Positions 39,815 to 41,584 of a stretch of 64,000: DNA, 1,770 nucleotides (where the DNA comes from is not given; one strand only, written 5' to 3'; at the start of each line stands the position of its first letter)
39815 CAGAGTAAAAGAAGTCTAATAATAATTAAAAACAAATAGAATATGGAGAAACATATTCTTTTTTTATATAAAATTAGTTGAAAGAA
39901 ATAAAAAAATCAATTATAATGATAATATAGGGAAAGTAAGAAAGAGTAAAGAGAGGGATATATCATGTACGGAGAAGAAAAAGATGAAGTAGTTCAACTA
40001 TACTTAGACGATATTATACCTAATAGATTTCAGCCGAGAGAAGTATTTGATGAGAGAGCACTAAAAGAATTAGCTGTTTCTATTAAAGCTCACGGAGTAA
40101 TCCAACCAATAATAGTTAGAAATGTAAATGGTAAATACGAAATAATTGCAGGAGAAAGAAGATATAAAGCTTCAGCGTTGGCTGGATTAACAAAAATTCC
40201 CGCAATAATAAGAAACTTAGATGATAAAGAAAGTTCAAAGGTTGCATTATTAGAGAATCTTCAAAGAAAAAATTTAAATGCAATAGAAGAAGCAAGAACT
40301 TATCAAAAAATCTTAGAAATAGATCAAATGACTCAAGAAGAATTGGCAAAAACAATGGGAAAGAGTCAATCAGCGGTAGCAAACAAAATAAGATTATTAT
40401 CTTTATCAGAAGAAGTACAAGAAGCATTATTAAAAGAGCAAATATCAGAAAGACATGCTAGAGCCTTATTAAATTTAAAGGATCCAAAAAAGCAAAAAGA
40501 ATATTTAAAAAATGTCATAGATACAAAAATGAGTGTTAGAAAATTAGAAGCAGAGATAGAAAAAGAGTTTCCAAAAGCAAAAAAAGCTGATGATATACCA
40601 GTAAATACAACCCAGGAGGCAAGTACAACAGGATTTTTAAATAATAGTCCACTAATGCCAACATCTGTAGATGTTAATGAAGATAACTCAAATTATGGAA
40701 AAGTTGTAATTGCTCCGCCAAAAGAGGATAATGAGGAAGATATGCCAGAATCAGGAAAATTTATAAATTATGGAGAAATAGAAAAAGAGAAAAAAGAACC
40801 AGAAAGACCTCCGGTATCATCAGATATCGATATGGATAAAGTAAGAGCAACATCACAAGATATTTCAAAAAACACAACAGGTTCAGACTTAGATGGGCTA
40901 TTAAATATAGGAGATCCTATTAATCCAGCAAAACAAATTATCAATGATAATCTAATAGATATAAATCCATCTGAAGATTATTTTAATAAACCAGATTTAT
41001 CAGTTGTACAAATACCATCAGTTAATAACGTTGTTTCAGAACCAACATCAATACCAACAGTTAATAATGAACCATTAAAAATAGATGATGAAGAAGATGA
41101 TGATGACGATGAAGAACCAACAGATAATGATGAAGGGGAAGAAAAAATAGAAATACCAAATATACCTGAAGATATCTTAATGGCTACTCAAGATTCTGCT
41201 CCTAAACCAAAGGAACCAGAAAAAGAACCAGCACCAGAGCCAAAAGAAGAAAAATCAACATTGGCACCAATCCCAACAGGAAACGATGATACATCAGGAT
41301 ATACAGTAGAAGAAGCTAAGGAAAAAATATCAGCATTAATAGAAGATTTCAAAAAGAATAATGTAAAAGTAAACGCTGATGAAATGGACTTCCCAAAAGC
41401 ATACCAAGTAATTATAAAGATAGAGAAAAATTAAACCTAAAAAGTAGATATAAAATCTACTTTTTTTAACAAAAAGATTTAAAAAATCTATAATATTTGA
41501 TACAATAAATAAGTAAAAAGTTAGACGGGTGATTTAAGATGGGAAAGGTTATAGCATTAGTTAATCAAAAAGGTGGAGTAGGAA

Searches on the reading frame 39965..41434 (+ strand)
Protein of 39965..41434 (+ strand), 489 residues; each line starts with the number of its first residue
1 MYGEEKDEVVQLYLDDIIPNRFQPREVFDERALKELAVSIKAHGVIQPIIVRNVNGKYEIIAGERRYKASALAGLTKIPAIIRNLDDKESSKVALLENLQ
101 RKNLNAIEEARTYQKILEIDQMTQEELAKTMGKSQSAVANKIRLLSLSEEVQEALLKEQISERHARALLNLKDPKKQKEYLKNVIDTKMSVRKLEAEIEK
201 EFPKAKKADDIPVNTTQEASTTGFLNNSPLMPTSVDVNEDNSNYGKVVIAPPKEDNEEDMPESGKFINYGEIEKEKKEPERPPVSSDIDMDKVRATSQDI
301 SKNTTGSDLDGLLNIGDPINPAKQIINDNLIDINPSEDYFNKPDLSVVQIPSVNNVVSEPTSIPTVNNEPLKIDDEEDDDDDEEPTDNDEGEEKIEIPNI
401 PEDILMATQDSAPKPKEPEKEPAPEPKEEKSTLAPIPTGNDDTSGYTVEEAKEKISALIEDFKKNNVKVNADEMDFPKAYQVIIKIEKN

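Call 10: search_protein_families(library=ncbifam, proteins=[window:39965-41434:+])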
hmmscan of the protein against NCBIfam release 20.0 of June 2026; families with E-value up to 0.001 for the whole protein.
window:39965-41434:+ (489 aa): 8 families
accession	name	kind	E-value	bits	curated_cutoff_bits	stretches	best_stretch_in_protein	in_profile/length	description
TIGR04285.1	nucleoid_noc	exception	6.2e-84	281.3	315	1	8-208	1-201/255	nucleoid occlusion protein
TIGR00180.1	parB_part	domain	2.9e-56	190.2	58.45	1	8-184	4-185/186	ParB/RepB/Spo0J family partition protein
TIGR03734.1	PRTRC_parB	hypoth_equivalog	1.4e-40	139.4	278.6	1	23-201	7-189/555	PRTRC system ParB family protein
TIGR03454.1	partition_RepB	equivalog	2.7e-15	56.6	201.5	1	7-156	62-209/325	plasmid partitioning protein RepB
NF010406.0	PRK13832.1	subfamily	8.7e-13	47.6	640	1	31-156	27-150/578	plasmid partitioning protein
NF010440.0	PRK13866.1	equivalog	1.4e-08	34.3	522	1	32-111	89-170/336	plasmid partitioning protein RepB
NF010252.0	PRK13698.1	equivalog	6.6e-05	21.9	274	1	25-120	81-174/323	ParB/RepB/Spo0J family plasmid partition protein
NF053625.1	SerKinSerKArch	equivalog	8.4e-05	21.8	380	1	21-97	23-102/244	ADP-dependent L-serine kinase SerK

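Call 11: search_protein_families(library=pfam, proteins=[window:39965-41434:+], max_evalue=0.01)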
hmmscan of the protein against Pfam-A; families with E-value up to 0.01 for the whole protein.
window:39965-41434:+ (489 aa): 5 families
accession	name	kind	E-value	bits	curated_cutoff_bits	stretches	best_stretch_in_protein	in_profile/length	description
PF02195.25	ParB_N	-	2.2e-34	117.8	26.3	1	8-100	2-95/95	ParB N-terminal domain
PF17762.8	HTH_ParB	-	3.1e-33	114.4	22.6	1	102-200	1-99/102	ParB HTH domain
PF08535.16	KorB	-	0.00059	20.2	22.3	0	121-174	3-54/89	KorB domain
PF17761.7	DUF1016_N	-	0.0036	17.8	32.8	1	154-201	86-133/137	DUF1016 N-terminal domain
PF05049.19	IIGP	-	0.0046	16.5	24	1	96-190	264-359/375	Interferon-inducible GTPase (IIGP)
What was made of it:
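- On Noc protein (nucleoid occlusion factor): Pfam ParB_N and HTH_ParB (call 11).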

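Call 17: find_encoding_contigs(protein=window:39965-41434:+, flank=2000, max_places=4)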
Protein window:39965-41434:+ (489 aa): 10 contigs read that carry it; 4 places shown.
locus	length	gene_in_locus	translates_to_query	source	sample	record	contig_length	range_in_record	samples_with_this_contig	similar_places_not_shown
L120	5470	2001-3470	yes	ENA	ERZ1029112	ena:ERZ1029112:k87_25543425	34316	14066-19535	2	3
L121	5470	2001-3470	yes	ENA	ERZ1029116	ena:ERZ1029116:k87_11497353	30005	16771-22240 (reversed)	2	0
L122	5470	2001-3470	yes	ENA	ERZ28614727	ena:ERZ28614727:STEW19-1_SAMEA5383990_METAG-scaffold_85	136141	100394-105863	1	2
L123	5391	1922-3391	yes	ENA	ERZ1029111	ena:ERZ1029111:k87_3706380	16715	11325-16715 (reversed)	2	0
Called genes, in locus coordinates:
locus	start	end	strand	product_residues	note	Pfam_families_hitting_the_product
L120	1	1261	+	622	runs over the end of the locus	PF00890:FAD_binding_2 (faint), PF01134:GIDA, PF12831:FAD_oxidored (weak), PF21680:GIDA_C_1st, PF13932:SAM_GIDA_C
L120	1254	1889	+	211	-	PF02527:GidB, PF13847:Methyltransf_31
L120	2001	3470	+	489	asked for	PF02195:ParB_N, PF17762:HTH_ParB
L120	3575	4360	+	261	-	PF00142:Fer4_NifH, PF00448:SRP54 (faint), PF01656:CbiA, PF02374:ArsA_ATPase, PF06564:CBP_BcsQ (faint), PF09140:MipZ (weak), PF10609:ParA, PF13614:AAA_31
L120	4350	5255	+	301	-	PF02195:ParB_N, PF17762:HTH_ParB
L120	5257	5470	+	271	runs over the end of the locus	PF21088:MS_channel_1st, PF00924:MS_channel_2nd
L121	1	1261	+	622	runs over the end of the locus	PF00890:FAD_binding_2 (faint), PF01134:GIDA, PF12831:FAD_oxidored (weak), PF21680:GIDA_C_1st, PF13932:SAM_GIDA_C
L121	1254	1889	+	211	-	PF02527:GidB, PF13847:Methyltransf_31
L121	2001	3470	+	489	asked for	PF02195:ParB_N, PF17762:HTH_ParB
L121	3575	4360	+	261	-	PF00142:Fer4_NifH, PF00448:SRP54 (faint), PF01656:CbiA, PF02374:ArsA_ATPase, PF06564:CBP_BcsQ (faint), PF09140:MipZ (weak), PF10609:ParA, PF13614:AAA_31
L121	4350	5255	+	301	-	PF02195:ParB_N, PF17762:HTH_ParB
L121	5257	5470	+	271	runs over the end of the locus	PF21088:MS_channel_1st, PF00924:MS_channel_2nd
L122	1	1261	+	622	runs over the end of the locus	PF00890:FAD_binding_2 (faint), PF01134:GIDA, PF12831:FAD_oxidored (weak), PF21680:GIDA_C_1st, PF13932:SAM_GIDA_C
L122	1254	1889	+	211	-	PF02527:GidB, PF13847:Methyltransf_31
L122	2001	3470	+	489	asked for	PF02195:ParB_N, PF17762:HTH_ParB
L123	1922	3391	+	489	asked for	PF02195:ParB_N, PF17762:HTH_ParB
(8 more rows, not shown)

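Call 23: find_homologous_proteins(query=window:39965-41434:+, max_evalue=1e-20)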
Query window:39965-41434:+ (489 aa): 7994 proteins with E <= 1e-20 among 8000 candidates; the best 120 are listed.
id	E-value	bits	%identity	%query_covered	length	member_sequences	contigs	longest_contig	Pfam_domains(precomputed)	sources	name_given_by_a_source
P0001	0.0e+0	1031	100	100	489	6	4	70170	PF17762.9,PF02195.27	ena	-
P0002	1.4e-150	521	58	100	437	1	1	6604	PF17762.9,PF02195.27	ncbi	-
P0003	1.1e-148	514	58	100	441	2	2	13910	PF17762.9,PF02195.27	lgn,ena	-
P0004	4.3e-148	512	58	100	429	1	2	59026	PF17762.9,PF02195.27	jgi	jgi:ParB family chromosome partitioning protein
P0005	6.2e-148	512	69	73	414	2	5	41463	PF17762.9,PF02195.27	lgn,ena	-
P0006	3.7e-147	509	58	100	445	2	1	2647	PF17762.9,PF02195.27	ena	-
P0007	2.2e-145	503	69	73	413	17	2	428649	PF17762.9,PF02195.27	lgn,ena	-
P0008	5.6e-145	502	59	100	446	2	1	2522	PF17762.9,PF02195.27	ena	-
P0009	1.8e-144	500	69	73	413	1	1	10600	PF17762.9,PF02195.27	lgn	-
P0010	6.5e-144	499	58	100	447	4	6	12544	PF17762.9,PF02195.27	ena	-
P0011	1.4e-143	497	66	75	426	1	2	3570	PF17762.9,PF08535.16,PF02195.27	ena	-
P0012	1.7e-143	497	65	75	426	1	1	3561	PF17762.9,PF08535.16,PF02195.27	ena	-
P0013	2.1e-143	497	65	77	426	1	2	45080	PF17762.9,PF02195.27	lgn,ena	-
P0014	2.1e-143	497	65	75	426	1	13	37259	PF17762.9,PF08535.16,PF02195.27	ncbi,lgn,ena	-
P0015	3.2e-143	496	67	73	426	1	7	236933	PF17762.9,PF08535.16,PF02195.27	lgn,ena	-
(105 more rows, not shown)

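Call 49: predict_structure(alignment_id=A1)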
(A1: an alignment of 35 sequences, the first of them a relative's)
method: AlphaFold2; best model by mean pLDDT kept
length: 489 residues; sequences in the alignment: 35
mean_pLDDT: 63.0   pTM: 0.37
mean pLDDT of the five models: 63.0, 61.2, 60.6, 59.8, 53.3
residues with pLDDT >= 90: 36; 70-90: 202; 50-70: 37; < 50: 214
segments of 3 or more residues with pLDDT < 50: 1-3, 210-226, 228-241, 244-246, 251-285, 301-307, 309-338, 341-423, 425-443
pLDDT, mean of each block of 10 residues (from residue 1): 61 82 70 84 79 82 84 84 77 80 81 86 82 88 90 90 91 90 91 90 61 41 47 44 49 44 42 39 51 66 45 43 43 43 44 33 33 39 40 40 38 40 37 33 63 88 84 80 79
secondary structure, 60 per line:
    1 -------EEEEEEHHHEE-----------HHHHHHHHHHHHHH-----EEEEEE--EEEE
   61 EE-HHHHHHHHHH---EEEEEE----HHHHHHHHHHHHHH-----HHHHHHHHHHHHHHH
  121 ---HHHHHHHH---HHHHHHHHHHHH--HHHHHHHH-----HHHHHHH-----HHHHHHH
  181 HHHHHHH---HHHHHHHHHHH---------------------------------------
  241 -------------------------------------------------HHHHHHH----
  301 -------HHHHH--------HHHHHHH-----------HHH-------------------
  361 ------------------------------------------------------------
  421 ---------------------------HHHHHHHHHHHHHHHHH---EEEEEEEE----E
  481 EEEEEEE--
elements in order: E8-13 H30-43 E49-54 E57-62 H64-73 E77-82 H87-100 H106-120 H124-131 H135-146 H149-156 H162-168 H174-187 H191-201 H290-296 H308-312 H321-327 H448-464 E468-475 E480-487

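Call 50: search_solved_structures(query=window:39965-41434:+, max_evalue=1e-10, show_alignments=2)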
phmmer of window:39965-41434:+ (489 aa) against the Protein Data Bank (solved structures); distinct sequences matched with E-value up to 1e-10: 13.
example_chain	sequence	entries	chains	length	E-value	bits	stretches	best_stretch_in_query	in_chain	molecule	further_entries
7nfu_A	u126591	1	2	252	3.1e-62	214.4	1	4-200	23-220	Nucleoid occlusion protein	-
7ng0_A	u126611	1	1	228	8e-62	213.1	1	8-200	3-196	Nucleoid occlusion protein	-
7ol9_A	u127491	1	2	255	3.1e-56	194.6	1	5-204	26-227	Nucleoid occlusion protein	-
4umk_A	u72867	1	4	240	7e-51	177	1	4-202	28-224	PROBABLE CHROMOSOME-PARTITIONING PROTEIN PARB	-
1vz0_A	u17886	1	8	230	9.7e-48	166.6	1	9-200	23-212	Chromosome-partitioning protein Spo0J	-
6sdk_A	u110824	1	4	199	5.3e-46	160.9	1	9-199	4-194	Stage 0 sporulation protein J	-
7bnk_A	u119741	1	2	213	1.2e-43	153.2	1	8-207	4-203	ParB family protein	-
7o0n_A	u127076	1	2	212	9.7e-43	150.1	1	9-207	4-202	ParB family protein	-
7bnr_A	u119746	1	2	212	1e-42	150.1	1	9-207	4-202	ParB family protein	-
6t1f_A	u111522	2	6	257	1.6e-38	136.3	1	19-200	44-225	Chromosome-partitioning protein ParB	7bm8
6y93_A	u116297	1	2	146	4.6e-27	98.5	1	89-204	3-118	Nucleoid occlusion protein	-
6s6h_A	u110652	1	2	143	1.6e-18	70.3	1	92-200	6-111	Chromosome-partitioning protein ParB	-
8qa8_A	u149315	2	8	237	9.6e-12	48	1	11-161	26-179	Transcriptional repressor protein KorB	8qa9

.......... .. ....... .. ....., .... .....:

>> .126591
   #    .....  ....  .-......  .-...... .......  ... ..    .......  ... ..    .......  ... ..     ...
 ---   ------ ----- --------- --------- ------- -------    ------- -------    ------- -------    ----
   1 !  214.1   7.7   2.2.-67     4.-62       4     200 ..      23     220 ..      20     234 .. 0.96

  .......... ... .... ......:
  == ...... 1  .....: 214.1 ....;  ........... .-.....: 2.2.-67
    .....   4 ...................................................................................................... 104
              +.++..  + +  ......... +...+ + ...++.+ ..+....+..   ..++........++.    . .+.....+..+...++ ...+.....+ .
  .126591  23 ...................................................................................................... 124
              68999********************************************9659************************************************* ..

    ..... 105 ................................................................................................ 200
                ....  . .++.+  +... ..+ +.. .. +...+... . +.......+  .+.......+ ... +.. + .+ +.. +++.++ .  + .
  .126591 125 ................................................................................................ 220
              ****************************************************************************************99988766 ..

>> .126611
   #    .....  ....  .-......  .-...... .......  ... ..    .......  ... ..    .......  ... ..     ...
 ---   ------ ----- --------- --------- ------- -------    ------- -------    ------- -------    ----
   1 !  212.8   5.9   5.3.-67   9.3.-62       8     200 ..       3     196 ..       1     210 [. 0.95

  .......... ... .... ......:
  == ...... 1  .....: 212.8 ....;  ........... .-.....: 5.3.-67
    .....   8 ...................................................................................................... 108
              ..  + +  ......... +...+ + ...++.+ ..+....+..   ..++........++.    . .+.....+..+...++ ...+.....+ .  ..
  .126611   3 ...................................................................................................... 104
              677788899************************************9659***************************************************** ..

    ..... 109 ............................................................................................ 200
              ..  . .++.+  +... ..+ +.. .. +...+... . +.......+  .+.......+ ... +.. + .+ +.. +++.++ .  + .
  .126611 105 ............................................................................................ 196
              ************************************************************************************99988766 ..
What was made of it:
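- On Noc protein (nucleoid occlusion factor): PDB: Noc 214 bits, ParB 177 bits (call 50). Query residue 4 aligns with residue 23 of G. thermoleovorans Noc (call 50).
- ParB-family clamps such as KorB can silence promoters (general knowledge; KorB appears as a distant structural relative in call 50).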
